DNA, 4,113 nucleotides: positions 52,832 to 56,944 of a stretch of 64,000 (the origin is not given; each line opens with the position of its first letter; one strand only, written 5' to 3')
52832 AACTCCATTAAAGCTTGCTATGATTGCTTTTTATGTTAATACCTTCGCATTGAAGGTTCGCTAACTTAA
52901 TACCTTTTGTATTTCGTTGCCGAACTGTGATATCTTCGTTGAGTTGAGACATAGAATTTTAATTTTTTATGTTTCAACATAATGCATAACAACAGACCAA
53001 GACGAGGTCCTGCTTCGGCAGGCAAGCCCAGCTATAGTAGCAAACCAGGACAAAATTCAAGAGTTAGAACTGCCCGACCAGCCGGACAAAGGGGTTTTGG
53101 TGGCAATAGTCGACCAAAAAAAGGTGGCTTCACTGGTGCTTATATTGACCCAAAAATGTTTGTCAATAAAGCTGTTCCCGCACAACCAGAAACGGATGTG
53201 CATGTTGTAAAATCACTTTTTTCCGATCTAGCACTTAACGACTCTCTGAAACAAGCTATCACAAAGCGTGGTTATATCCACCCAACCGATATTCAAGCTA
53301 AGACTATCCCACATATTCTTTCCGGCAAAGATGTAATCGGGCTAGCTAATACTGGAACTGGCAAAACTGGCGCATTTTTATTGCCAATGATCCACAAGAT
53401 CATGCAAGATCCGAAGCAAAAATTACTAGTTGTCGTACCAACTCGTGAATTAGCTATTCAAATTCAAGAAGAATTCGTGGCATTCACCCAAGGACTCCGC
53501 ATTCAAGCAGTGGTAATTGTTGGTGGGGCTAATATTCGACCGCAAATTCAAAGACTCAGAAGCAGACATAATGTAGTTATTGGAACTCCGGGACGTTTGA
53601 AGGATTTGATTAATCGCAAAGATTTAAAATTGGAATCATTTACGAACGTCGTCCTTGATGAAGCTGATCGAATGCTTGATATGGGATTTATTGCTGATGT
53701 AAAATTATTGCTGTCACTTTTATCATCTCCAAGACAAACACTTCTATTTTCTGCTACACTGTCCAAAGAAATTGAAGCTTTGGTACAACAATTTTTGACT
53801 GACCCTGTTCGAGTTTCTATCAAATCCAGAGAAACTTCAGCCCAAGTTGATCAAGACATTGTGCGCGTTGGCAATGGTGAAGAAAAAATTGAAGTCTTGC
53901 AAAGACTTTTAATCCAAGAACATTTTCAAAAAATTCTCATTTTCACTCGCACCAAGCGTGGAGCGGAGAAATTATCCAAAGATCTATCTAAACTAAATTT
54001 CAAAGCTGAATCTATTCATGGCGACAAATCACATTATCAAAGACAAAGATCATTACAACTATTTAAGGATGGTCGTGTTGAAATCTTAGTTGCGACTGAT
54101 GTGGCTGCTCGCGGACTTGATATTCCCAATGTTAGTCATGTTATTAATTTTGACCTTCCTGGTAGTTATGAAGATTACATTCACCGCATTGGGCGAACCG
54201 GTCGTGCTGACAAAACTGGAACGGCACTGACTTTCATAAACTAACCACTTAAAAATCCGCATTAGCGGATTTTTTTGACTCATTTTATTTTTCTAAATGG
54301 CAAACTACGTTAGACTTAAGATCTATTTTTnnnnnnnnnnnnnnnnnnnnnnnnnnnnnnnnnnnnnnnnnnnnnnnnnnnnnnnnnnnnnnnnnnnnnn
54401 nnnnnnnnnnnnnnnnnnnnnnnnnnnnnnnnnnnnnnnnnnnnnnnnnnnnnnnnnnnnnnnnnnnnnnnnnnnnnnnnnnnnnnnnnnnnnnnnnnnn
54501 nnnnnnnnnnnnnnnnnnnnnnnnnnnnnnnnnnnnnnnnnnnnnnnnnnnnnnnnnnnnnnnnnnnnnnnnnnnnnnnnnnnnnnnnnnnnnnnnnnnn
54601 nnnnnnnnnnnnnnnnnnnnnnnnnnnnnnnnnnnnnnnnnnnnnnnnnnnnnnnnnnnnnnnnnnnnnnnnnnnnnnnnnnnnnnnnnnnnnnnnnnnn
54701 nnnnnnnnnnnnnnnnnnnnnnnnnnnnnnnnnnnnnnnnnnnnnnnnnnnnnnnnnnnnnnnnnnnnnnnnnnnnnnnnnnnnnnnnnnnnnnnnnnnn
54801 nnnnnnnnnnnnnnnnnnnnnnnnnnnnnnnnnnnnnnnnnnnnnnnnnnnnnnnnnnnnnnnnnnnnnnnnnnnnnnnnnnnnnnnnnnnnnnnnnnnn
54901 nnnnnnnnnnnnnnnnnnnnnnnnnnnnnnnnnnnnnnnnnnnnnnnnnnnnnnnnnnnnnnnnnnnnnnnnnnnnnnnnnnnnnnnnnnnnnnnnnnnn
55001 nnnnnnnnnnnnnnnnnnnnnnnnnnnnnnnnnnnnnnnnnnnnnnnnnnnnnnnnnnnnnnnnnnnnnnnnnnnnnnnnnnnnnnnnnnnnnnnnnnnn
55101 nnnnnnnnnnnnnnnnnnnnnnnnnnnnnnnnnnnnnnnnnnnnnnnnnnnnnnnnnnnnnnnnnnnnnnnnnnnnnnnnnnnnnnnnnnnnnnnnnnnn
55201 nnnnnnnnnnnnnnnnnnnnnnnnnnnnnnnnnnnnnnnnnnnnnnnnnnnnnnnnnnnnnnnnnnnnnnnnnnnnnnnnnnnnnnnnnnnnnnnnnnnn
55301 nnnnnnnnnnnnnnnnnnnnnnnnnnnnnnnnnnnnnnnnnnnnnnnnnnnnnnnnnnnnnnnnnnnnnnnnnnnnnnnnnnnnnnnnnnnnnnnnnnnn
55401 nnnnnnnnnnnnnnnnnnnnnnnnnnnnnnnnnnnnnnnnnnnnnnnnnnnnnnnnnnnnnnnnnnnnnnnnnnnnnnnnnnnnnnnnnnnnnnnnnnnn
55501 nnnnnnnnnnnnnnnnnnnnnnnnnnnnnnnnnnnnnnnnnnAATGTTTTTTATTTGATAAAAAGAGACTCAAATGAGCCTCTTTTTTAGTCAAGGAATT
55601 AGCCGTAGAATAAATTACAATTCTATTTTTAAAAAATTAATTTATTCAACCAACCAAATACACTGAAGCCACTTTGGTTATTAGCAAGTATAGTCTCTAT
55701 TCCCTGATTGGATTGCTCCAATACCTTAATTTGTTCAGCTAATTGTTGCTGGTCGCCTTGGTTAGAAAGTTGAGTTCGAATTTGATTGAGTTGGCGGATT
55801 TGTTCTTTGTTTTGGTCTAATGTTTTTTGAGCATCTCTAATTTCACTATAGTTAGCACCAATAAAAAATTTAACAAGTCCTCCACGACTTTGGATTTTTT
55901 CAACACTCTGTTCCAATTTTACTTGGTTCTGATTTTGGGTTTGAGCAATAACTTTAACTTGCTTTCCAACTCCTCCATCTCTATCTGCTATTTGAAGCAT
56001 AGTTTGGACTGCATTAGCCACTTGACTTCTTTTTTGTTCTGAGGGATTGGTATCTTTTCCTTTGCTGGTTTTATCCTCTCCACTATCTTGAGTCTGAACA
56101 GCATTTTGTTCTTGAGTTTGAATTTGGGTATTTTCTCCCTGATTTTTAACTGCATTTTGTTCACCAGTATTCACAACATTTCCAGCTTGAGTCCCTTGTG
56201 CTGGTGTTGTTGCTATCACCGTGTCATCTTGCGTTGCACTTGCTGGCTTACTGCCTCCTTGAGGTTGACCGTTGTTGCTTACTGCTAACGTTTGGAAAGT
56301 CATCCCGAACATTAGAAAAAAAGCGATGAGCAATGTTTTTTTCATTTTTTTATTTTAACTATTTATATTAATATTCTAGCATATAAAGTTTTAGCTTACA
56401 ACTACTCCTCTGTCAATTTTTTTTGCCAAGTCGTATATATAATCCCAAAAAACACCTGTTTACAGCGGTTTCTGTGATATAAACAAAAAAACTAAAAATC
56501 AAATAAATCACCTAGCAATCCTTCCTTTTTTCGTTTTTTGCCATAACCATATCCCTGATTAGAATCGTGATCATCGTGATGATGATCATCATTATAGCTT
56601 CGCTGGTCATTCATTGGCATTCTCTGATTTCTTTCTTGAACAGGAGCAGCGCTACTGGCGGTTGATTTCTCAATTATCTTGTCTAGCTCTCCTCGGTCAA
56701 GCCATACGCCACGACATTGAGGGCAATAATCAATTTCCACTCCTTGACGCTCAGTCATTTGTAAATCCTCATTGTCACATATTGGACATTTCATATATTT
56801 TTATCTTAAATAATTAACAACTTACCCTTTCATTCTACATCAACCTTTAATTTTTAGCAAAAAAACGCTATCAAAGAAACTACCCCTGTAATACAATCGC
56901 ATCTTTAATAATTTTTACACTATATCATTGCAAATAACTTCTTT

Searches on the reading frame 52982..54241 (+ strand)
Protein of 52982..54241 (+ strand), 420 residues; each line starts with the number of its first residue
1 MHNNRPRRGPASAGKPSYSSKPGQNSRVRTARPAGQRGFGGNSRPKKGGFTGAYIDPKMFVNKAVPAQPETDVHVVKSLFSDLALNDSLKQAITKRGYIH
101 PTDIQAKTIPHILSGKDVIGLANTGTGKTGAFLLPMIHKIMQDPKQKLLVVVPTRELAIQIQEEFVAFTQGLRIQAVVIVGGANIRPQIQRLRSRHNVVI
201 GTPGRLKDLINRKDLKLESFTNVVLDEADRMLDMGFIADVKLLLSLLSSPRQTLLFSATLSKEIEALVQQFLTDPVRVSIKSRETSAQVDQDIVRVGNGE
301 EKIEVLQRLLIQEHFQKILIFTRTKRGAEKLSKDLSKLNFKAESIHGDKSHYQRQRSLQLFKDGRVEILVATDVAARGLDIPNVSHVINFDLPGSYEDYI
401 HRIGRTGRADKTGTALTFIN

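Call 37: search_protein_families(library=pfam, proteins=[window:52982-54241:+], max_evalue=0.001)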
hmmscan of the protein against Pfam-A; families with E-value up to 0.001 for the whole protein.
window:52982-54241:+ (420 aa): 5 families
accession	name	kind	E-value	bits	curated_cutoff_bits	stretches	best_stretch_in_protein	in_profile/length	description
PF00270.35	DEAD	-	3e-48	164.1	26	1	102-266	1-166/167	DEAD/DEAH box helicase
PF00271.37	Helicase_C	-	8.9e-36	122.9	23.5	1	301-409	1-109/110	Helicase conserved C-terminal domain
PF04851.21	ResIII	-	6.8e-10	39.5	22.5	1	122-260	30-162/164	Type III restriction enzyme, res subunit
PF14617.12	CMS1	-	0.00025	21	35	1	193-228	173-208/250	U3-containing 90S pre-ribosomal complex subunit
PF13245.12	AAA_19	-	0.00094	19.8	25.1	0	113-233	9-103/134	AAA domain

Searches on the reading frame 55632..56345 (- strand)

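Call 10: search_protein_families(library=pfam, proteins=[window:55632-56345:-], max_evalue=0.01)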
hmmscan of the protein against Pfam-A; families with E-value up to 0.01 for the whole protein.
window:55632-56345:- (238 aa): 1 family
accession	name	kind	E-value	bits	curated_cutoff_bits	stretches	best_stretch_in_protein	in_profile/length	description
PF15392.11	Joubert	-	0.0065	16.5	27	1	8-140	129-259/334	Joubert syndrome-associated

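Call 85: search_protein_families(library=padloc, proteins=[window:55632-56345:-], max_evalue=0.00001)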
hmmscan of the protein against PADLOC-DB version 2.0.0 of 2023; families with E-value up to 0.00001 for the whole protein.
window:55632-56345:- (238 aa): 0 families

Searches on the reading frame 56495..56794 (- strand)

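Call 10: search_protein_families(library=pfam, proteins=[window:56495-56794:-], max_evalue=0.01)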
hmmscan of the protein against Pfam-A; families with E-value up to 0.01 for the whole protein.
window:56495-56794:- (100 aa): 2 families
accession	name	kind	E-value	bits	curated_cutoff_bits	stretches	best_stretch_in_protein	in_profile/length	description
PF13453.11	Zn_ribbon_TFIIB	-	8.6e-20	70.3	22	1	2-43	1-41/41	Transcription factor zinc-finger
PF08271.17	Zn_Ribbon_TF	-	0.0013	18.7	29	1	1-45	1-42/43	TFIIB zinc-binding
